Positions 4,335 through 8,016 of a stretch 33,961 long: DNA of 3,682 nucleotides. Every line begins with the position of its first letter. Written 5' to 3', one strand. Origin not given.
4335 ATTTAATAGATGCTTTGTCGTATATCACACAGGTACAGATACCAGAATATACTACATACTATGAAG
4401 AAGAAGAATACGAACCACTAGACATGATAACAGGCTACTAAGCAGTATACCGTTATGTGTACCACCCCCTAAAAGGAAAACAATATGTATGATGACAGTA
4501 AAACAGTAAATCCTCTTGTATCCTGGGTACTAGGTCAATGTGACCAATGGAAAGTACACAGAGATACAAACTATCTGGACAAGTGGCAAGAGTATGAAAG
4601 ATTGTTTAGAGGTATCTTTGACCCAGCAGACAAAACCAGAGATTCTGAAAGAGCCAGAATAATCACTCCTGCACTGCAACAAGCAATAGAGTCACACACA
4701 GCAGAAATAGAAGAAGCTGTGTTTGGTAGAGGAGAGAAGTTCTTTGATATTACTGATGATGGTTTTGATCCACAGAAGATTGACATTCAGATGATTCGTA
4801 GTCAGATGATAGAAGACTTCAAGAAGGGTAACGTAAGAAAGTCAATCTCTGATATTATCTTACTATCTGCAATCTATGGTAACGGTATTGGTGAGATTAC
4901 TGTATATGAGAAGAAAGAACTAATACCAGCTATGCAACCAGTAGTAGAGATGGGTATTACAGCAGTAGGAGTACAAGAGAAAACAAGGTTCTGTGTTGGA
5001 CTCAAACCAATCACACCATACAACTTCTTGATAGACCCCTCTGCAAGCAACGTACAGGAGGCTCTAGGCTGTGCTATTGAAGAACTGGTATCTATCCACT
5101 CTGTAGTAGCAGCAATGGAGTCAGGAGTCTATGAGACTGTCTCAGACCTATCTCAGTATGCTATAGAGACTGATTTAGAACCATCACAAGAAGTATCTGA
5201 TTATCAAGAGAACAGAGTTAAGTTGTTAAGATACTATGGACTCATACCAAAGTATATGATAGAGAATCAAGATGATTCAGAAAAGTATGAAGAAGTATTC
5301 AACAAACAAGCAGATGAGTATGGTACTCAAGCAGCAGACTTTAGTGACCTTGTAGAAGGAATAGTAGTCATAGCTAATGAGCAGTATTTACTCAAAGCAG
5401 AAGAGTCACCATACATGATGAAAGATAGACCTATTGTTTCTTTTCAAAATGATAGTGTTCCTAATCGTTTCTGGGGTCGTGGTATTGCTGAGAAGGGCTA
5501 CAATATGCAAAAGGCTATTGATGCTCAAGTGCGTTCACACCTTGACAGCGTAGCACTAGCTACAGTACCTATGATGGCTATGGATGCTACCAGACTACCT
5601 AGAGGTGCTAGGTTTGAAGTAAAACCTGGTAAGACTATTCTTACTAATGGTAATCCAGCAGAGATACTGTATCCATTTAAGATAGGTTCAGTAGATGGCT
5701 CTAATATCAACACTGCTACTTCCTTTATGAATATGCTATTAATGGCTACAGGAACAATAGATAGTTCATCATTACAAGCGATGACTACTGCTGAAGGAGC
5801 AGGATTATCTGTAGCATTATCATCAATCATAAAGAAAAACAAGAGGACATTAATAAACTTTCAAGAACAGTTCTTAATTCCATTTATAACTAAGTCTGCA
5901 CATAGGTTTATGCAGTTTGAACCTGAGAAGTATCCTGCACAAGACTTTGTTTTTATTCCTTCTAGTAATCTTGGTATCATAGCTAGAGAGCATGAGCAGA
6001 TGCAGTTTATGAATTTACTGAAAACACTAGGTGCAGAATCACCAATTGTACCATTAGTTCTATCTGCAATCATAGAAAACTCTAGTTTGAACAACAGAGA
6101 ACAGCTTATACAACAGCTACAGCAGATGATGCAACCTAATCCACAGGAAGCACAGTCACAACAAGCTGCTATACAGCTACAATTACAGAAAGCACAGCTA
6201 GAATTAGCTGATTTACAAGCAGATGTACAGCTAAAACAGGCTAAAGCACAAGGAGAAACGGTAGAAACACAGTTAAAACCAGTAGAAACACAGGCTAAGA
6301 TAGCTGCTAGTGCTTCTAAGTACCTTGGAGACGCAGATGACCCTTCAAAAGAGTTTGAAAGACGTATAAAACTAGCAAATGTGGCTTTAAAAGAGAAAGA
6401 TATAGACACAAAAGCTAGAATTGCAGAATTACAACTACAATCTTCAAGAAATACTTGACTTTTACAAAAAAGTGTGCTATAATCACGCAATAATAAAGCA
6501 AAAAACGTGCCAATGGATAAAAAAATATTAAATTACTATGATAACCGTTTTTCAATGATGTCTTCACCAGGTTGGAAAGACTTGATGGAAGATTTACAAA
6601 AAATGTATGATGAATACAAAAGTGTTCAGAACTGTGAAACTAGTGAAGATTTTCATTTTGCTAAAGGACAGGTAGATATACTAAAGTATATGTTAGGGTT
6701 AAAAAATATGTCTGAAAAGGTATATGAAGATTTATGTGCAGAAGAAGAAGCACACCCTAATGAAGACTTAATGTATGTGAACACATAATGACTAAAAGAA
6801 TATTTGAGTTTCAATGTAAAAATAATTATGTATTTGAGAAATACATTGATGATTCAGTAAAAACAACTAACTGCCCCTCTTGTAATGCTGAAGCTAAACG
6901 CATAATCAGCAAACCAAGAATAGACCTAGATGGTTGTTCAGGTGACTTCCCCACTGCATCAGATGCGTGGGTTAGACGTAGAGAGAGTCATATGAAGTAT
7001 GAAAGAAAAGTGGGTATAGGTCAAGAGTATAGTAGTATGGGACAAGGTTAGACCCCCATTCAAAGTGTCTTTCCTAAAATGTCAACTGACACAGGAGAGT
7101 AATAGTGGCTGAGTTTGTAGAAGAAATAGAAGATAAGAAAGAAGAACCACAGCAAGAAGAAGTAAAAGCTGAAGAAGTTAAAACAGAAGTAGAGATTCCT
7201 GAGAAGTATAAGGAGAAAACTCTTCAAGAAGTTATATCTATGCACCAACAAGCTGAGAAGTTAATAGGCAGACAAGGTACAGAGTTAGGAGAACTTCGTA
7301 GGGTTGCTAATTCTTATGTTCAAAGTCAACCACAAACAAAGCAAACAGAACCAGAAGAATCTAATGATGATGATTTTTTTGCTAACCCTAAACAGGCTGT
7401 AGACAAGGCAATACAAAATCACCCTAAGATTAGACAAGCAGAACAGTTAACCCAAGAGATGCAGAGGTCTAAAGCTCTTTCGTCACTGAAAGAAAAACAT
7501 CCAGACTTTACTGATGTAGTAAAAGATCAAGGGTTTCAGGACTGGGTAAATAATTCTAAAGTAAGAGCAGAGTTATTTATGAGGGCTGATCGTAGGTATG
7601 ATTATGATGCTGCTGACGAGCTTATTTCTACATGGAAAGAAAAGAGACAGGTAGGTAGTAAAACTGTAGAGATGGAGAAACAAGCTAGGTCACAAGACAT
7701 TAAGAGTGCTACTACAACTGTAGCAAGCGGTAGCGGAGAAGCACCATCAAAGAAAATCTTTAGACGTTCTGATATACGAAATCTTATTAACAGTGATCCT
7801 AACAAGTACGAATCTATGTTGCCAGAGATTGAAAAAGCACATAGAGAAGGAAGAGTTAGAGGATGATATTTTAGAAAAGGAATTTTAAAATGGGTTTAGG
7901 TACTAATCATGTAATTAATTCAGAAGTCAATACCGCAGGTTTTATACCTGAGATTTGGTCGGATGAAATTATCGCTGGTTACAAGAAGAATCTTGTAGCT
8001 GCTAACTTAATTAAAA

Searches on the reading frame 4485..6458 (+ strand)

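Call 9: search_protein_families(library=phrogs, max_evalue=0.001, proteins=[window:4485-6458:+])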
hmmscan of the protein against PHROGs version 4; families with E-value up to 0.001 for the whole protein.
window:4485-6458:+ (657 aa): 3 families
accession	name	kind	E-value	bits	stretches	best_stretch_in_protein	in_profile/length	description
phrog_1216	-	head and packaging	2.4e-41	143.1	1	152-648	192-700/714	portal protein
phrog_332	-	connector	3e-25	89.6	1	12-576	11-539/560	head-tail adaptor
phrog_156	-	head and packaging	9.9e-14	51.7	2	502-606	518-639/681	portal protein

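Call 101: search_protein_families(library=pfam, max_evalue=0.01, proteins=[window:4485-6458:+])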
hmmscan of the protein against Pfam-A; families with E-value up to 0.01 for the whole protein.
window:4485-6458:+ (657 aa): 2 families
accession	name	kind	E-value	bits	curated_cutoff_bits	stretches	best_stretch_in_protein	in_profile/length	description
PF23899.1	SU10_portal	-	3.1e-18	66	30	1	141-573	159-593/593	Phage SU10 portal protein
PF16510.12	P22_portal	-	1.8e-05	23.9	26.1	1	501-589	500-592/594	Phage P22-like portal protein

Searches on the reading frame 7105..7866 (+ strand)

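Call 9: search_protein_families(library=phrogs, max_evalue=0.001, proteins=[window:7105-7866:+])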
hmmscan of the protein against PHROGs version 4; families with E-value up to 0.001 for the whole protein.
window:7105-7866:+ (253 aa): 1 family
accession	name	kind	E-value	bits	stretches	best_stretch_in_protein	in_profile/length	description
phrog_13678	-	unknown function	1.8e-14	55.1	1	10-252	55-299/300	-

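Call 101: search_protein_families(library=pfam, max_evalue=0.01, proteins=[window:7105-7866:+])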
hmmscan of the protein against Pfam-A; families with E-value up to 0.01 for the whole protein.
window:7105-7866:+ (253 aa): 0 families
